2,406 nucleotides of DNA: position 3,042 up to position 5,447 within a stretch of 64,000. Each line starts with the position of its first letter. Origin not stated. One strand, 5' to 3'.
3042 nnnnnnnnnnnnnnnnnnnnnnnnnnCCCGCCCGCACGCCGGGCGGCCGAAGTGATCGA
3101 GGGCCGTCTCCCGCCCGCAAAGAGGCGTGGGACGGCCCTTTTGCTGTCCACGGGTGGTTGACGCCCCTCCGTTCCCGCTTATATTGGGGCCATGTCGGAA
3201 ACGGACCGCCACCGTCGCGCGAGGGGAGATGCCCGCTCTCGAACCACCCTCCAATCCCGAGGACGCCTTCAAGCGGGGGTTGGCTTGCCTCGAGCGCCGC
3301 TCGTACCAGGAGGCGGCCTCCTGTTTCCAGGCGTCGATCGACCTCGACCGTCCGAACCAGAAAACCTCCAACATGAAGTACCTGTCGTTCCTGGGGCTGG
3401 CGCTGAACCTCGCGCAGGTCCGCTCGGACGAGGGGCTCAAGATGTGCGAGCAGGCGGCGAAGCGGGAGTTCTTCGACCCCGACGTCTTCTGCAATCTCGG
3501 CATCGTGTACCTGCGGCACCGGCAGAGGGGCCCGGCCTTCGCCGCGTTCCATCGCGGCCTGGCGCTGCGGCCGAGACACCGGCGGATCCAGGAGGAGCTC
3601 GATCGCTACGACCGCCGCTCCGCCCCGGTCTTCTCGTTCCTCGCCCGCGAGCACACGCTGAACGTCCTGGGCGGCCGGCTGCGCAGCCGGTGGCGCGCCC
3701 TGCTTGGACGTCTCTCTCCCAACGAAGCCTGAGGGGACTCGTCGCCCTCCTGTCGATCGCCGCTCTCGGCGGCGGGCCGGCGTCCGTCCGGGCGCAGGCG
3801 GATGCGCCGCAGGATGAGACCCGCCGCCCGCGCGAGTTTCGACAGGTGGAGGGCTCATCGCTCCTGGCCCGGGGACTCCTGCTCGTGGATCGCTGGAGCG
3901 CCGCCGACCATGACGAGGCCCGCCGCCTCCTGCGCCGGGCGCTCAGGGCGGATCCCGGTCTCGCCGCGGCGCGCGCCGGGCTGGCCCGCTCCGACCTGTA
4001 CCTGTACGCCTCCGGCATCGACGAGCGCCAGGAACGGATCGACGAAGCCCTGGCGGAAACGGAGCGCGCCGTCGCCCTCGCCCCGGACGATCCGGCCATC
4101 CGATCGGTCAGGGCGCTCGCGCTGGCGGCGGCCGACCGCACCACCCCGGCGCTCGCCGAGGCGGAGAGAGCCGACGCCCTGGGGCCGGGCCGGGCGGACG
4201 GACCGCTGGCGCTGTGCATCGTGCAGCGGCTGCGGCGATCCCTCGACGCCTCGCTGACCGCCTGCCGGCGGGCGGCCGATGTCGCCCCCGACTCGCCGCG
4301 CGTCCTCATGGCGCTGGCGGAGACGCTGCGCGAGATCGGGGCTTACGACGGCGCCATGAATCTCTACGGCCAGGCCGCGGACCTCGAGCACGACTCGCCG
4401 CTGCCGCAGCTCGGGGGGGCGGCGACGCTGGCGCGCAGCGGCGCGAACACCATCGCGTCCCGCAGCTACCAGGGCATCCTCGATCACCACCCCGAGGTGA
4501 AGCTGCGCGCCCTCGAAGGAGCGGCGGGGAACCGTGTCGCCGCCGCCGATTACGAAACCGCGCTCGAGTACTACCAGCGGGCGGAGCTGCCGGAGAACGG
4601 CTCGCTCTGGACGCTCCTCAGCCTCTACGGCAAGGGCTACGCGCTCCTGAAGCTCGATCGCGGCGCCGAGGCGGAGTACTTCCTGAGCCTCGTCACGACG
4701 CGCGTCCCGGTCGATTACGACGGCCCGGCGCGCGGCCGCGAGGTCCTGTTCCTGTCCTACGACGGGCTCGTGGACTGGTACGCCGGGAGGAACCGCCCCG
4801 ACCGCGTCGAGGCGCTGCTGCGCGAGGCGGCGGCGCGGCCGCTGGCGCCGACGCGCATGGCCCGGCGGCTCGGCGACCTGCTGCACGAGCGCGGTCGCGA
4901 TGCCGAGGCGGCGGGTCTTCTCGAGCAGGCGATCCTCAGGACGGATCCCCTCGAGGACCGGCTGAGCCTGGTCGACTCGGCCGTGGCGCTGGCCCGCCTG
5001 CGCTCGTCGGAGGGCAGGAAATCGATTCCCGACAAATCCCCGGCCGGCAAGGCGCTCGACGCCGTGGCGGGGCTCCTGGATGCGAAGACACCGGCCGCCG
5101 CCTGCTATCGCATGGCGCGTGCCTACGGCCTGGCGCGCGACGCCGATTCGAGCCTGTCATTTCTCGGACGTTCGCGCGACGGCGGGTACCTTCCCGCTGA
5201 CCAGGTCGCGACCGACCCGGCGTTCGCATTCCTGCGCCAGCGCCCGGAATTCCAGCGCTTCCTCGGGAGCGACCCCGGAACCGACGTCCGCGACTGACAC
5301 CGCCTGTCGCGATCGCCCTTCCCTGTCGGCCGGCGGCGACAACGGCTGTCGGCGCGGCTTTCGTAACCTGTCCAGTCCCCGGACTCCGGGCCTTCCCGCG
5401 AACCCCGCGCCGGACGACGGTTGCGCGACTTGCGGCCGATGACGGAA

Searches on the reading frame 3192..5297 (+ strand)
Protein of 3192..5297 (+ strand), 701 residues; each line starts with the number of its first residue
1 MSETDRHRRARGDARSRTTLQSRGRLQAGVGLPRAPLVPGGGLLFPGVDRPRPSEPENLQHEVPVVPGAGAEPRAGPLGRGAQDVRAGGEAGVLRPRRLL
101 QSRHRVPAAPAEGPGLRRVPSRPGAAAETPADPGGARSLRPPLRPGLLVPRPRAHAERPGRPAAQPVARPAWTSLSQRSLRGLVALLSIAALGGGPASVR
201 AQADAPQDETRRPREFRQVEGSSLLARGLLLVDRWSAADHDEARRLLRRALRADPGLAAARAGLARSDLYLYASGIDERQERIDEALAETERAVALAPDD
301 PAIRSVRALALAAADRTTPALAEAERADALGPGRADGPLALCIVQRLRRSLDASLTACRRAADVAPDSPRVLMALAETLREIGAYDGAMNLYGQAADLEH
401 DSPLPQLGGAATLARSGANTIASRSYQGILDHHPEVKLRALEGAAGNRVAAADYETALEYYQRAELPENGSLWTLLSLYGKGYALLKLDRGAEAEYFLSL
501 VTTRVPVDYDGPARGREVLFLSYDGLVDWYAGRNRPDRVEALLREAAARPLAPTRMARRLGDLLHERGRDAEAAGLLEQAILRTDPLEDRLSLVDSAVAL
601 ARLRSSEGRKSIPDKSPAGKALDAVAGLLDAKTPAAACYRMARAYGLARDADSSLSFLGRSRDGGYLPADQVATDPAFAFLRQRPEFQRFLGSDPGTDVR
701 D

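Call 15: search_protein_families(library=pfam, proteins=[window:3192-5297:+])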
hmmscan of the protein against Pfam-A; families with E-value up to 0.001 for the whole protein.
window:3192-5297:+ (701 aa): 8 families
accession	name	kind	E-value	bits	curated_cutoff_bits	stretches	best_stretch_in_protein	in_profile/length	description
PF14559.12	TPR_19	-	6.4e-11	42.9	25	0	352-403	8-59/68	Tetratricopeptide repeat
PF13428.12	TPR_14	-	1.1e-08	35.4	23.5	0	235-266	12-43/44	Tetratricopeptide repeat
PF07719.23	TPR_2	-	2.2e-07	30.9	27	0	276-300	10-34/34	Tetratricopeptide repeat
PF13432.12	TPR_16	-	7.5e-07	29.9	32.7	0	351-396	13-57/65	Tetratricopeptide repeat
PF13414.12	TPR_11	-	4.7e-06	26.6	26.8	0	379-407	4-32/42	TPR repeat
PF13176.12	TPR_7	-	5.6e-05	23.4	27.9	0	372-402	2-32/36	Tetratricopeptide repeat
PF13424.12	TPR_12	-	0.00012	22.6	30.1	0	556-609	5-60/77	Tetratricopeptide repeat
PF23914.1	TPR_CcmH_CycH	-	0.0004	20.7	42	0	384-464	65-147/158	Cytochrome c-type biogenesis protein H TPR domain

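Call 21: find_encoding_contigs(protein=window:3192-5297:+, flank=4000, max_places=8)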
Protein window:3192-5297:+ (701 aa): no gene with exactly this product is on record in the collection.
